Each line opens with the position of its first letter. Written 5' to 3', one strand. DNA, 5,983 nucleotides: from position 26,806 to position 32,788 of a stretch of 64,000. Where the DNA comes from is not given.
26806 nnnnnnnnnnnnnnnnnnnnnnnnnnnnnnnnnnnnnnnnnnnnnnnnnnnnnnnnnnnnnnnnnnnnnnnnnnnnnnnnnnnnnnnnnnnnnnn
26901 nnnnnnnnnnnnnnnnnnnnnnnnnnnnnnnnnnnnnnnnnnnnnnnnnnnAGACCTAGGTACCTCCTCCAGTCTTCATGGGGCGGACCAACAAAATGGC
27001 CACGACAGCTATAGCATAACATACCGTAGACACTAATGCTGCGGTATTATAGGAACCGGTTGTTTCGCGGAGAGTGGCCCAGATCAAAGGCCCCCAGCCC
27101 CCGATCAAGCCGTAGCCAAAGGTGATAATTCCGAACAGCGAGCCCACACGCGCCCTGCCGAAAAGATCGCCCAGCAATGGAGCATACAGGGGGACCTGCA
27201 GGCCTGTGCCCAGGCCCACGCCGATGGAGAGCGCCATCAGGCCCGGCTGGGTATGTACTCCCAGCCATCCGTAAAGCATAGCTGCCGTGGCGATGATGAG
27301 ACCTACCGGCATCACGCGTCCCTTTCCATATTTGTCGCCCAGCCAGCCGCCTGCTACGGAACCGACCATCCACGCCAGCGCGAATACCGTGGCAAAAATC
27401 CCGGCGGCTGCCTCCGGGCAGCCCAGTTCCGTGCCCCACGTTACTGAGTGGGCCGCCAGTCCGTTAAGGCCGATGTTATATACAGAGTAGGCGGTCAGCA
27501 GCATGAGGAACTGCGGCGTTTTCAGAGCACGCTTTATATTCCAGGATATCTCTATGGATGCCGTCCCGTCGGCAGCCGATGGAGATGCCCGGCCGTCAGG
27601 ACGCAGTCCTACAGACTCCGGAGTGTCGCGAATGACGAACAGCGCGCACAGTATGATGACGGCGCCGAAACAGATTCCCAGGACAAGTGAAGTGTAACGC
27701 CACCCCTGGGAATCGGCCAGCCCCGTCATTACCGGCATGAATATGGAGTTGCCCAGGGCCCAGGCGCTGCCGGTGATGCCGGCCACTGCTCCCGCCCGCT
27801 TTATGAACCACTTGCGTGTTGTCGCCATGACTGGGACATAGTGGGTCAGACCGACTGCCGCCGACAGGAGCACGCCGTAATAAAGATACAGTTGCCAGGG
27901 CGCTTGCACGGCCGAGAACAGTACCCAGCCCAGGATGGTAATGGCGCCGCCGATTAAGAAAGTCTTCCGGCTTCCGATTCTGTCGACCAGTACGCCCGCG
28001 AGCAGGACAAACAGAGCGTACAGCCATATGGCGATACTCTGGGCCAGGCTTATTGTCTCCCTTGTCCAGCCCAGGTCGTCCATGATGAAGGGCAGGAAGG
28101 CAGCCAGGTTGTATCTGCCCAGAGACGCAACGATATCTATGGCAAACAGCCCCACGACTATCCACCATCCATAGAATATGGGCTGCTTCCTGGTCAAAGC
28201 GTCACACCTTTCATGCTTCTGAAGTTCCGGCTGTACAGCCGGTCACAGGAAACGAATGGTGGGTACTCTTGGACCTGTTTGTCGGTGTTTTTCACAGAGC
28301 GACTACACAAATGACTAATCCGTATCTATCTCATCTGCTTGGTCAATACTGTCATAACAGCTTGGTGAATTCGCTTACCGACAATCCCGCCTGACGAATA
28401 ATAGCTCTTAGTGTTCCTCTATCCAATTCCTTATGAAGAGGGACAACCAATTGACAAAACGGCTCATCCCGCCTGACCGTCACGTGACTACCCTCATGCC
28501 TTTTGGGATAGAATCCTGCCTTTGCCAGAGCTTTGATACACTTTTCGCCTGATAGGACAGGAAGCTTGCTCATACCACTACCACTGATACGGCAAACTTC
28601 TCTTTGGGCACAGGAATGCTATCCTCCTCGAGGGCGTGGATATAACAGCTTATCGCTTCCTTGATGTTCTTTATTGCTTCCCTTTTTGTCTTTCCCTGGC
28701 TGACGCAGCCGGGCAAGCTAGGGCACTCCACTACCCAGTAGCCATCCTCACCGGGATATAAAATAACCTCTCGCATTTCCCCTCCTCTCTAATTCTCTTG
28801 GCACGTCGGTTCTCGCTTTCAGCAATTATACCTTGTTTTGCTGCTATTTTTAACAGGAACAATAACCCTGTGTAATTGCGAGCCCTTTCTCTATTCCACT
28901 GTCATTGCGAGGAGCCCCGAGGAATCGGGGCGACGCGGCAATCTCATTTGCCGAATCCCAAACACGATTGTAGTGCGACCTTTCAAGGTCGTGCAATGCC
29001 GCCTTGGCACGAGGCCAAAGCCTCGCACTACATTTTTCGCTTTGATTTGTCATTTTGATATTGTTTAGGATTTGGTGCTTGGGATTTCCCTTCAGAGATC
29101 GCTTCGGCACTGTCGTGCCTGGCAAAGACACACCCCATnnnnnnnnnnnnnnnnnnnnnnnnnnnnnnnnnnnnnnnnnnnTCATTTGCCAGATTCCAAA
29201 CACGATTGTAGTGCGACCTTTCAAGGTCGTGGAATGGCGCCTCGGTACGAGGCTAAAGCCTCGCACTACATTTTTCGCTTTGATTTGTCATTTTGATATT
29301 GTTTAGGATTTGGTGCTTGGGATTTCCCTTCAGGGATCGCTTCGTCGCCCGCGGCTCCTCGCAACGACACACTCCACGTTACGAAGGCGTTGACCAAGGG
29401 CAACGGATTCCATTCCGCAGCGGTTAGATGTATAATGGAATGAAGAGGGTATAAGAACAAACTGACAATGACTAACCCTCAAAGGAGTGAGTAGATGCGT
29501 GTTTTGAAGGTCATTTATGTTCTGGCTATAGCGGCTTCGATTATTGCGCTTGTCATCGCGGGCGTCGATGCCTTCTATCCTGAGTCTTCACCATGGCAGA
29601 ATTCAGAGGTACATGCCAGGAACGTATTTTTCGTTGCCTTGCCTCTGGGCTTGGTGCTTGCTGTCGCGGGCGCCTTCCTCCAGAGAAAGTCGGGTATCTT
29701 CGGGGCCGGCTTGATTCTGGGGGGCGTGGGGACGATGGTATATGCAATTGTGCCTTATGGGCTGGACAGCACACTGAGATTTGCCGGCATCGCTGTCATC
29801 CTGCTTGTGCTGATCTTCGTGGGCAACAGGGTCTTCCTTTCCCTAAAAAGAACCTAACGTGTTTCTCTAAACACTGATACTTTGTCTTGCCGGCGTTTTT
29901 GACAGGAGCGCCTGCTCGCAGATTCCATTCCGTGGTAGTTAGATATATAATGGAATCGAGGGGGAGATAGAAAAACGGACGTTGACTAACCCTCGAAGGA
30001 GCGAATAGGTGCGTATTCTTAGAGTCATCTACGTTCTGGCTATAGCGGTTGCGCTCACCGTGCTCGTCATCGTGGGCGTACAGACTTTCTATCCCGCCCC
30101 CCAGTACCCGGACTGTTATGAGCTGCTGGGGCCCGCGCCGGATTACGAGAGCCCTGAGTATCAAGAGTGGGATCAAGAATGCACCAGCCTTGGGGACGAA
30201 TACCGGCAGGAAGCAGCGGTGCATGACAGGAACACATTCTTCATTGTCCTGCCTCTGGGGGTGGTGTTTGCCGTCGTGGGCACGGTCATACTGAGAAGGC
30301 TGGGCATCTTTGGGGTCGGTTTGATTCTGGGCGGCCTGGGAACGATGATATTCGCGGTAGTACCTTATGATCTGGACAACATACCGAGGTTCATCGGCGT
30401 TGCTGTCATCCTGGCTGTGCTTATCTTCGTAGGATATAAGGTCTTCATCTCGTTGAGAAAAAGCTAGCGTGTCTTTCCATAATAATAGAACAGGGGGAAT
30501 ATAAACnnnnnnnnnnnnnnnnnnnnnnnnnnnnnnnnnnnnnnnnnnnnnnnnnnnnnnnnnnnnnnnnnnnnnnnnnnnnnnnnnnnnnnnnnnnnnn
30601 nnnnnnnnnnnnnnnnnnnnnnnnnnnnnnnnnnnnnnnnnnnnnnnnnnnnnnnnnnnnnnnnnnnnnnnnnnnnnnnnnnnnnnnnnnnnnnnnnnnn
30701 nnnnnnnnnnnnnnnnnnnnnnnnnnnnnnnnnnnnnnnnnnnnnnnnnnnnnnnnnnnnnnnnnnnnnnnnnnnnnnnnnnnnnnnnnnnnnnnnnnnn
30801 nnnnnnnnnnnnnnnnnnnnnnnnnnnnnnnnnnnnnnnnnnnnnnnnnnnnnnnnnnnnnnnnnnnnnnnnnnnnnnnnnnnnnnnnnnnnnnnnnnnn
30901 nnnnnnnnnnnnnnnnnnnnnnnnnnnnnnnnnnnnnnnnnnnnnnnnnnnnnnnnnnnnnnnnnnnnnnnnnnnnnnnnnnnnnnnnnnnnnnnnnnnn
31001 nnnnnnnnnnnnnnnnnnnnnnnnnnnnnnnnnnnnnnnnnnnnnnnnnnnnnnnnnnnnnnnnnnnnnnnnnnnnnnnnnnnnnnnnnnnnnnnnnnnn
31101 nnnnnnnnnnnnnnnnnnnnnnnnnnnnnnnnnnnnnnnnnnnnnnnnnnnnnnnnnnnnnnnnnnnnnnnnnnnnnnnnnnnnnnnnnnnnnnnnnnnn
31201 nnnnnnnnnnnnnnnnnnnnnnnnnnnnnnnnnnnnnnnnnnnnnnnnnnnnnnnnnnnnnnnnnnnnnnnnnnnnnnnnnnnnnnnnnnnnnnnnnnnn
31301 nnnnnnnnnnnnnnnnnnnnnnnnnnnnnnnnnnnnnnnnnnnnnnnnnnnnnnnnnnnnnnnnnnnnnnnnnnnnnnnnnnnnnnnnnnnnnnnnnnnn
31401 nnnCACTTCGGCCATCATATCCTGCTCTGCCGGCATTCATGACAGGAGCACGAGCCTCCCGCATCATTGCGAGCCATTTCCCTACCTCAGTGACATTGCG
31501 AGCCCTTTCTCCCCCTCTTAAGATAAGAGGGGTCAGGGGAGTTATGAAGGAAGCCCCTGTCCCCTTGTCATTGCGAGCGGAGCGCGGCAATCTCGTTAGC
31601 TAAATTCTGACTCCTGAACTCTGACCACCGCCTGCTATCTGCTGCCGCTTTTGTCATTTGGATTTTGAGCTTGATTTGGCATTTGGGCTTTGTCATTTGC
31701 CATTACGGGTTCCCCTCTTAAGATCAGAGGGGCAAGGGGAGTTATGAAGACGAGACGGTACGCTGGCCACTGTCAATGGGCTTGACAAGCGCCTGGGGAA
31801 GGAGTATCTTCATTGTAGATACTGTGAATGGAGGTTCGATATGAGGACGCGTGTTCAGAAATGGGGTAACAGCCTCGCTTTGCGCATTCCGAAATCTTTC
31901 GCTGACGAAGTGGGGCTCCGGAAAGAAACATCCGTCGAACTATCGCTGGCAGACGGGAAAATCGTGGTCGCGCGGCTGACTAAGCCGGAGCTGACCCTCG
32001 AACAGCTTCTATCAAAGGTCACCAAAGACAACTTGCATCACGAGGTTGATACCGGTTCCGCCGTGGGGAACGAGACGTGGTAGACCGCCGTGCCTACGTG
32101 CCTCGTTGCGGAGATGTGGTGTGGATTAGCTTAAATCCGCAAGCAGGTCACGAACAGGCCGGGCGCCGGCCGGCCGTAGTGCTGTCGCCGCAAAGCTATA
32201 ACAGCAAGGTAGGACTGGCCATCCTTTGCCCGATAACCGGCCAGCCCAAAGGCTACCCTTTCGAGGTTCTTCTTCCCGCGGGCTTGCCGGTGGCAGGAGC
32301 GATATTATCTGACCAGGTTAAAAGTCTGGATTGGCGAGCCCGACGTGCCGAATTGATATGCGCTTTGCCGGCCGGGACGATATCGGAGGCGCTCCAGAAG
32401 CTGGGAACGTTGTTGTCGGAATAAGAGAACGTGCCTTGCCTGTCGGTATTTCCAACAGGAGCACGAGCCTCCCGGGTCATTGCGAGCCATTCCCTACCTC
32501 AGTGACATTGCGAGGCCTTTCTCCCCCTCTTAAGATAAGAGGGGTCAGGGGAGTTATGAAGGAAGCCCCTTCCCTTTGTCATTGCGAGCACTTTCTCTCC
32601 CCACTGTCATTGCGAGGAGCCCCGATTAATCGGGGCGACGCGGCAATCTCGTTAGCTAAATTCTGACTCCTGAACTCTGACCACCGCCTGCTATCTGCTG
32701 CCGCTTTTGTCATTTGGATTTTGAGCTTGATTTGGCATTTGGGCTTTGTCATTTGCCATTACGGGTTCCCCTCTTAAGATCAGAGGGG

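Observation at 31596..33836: Perfect 1056-bp tandem duplication carrying a complete mazEF module with its promoter (2.1 copies)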

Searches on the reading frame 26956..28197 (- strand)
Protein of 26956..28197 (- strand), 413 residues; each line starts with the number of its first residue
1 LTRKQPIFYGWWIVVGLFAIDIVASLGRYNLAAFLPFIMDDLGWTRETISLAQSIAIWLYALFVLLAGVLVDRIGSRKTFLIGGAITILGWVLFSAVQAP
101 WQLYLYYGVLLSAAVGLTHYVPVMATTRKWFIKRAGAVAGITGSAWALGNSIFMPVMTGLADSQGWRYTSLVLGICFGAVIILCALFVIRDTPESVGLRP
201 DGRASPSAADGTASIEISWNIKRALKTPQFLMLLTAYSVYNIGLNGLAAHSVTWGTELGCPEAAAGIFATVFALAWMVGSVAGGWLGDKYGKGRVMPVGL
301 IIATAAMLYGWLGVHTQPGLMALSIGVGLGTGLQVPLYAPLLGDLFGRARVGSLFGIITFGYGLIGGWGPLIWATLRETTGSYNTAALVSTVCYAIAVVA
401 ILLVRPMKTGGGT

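Call 26: search_protein_families(library=pfam, proteins=[window:26956-28197:-])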
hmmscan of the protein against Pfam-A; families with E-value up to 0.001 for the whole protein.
window:26956-28197:- (413 aa): 3 families
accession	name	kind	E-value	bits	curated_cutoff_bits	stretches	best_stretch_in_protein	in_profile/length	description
PF07690.21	MFS_1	-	1.9e-42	145.9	33.4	2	20-277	4-252/347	Major Facilitator Superfamily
PF12832.13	MFS_1_like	-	4.7e-09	36.2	25.2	0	19-150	219-351/373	MFS_1 like family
PF13347.12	MFS_2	-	5.1e-07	29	27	1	17-119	229-332/427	MFS/sugar transport protein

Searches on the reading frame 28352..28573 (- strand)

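Call 47: search_protein_families(library=pfam, proteins=[window:28352-28573:-], max_evalue=0.01)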
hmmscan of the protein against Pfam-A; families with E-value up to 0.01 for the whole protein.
window:28352-28573:- (73 aa): 1 family
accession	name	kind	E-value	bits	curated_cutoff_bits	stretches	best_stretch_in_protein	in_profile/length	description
PF07927.17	HicA_toxin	-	1.4e-18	67.1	27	1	10-64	2-58/58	HicA toxin of bacterial toxin-antitoxin,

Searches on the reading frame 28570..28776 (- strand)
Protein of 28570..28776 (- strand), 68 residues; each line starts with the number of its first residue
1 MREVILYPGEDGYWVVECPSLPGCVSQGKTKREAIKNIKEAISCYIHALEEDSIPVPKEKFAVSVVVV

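Call 47: search_protein_families(library=pfam, proteins=[window:28570-28776:-], max_evalue=0.01)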
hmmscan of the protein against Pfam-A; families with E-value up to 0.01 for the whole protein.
window:28570-28776:- (68 aa): 3 families
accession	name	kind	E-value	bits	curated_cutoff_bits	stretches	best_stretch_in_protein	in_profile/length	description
PF15919.11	HicB_lk_antitox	-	2.6e-09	37.7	27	1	6-58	5-57/123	HicB_like antitoxin of bacterial toxin-antitoxin system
PF21748.3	UPF0150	-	0.00015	22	27.3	1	10-47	16-54/64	UPF0150-like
PF24113.1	DUF7387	-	0.0092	16.8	27.9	1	3-45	13-54/85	Family of unknown function (DUF7387)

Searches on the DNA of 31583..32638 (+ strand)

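Call 74: search_dna_similar(query=window:31583-32638:+, collection=plasmids, mode=distant, max_rows=8)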
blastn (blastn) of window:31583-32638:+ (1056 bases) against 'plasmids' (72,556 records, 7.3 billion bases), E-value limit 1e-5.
Records with a match: 6; places in all: 6; records where one place covers at least 80% of the query: 0.
Best place of each record, by identity: 60-80% 6.
By first word of the organism name: Methylomonas 3; Phyllobacterium 2; Novosphingobium 1.
By predicted mobility (MOB-suite, as given by PLSDB): mobilizable 3; non-mobilizable 2; conjugative 1.
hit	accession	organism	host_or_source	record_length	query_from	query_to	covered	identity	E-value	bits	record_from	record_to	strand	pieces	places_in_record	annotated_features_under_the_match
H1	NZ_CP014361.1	Methylomonas sp. DH-1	cell culture,waste sludge of a brewery ...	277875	513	804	28%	66.4%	3e-13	84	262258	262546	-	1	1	mazF: endoribonuclease MazF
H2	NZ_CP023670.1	Methylomonas koyamae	-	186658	513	804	28%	66.1%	1e-11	80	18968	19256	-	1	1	mazF: endoribonuclease MazF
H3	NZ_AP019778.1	Methylomonas koyamae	-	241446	513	804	28%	66.1%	1e-11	80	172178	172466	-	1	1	mazF: endoribonuclease MazF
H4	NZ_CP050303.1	Phyllobacterium sp. 628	Oxytropis pumilio,cell culture,root ...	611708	549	766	21%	68.6%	2e-10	75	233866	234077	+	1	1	mazF: endoribonuclease MazF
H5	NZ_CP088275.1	Phyllobacterium sp. T1293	Melilotus albus,Cell culture,root nodule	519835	510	685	17%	69.1%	4e-6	62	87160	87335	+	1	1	mazF: endoribonuclease MazF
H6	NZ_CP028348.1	Novosphingobium sp. THN1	cell culture,surface water of Lake Taihu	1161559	553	621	7%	79.7%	1e-6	63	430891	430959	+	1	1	record has no annotation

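Call 75: search_dna_similar(query=window:31583-32638:+, collection=phages, mode=distant, max_rows=8)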
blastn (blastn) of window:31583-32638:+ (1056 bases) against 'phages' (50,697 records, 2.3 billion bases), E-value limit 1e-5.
No match.
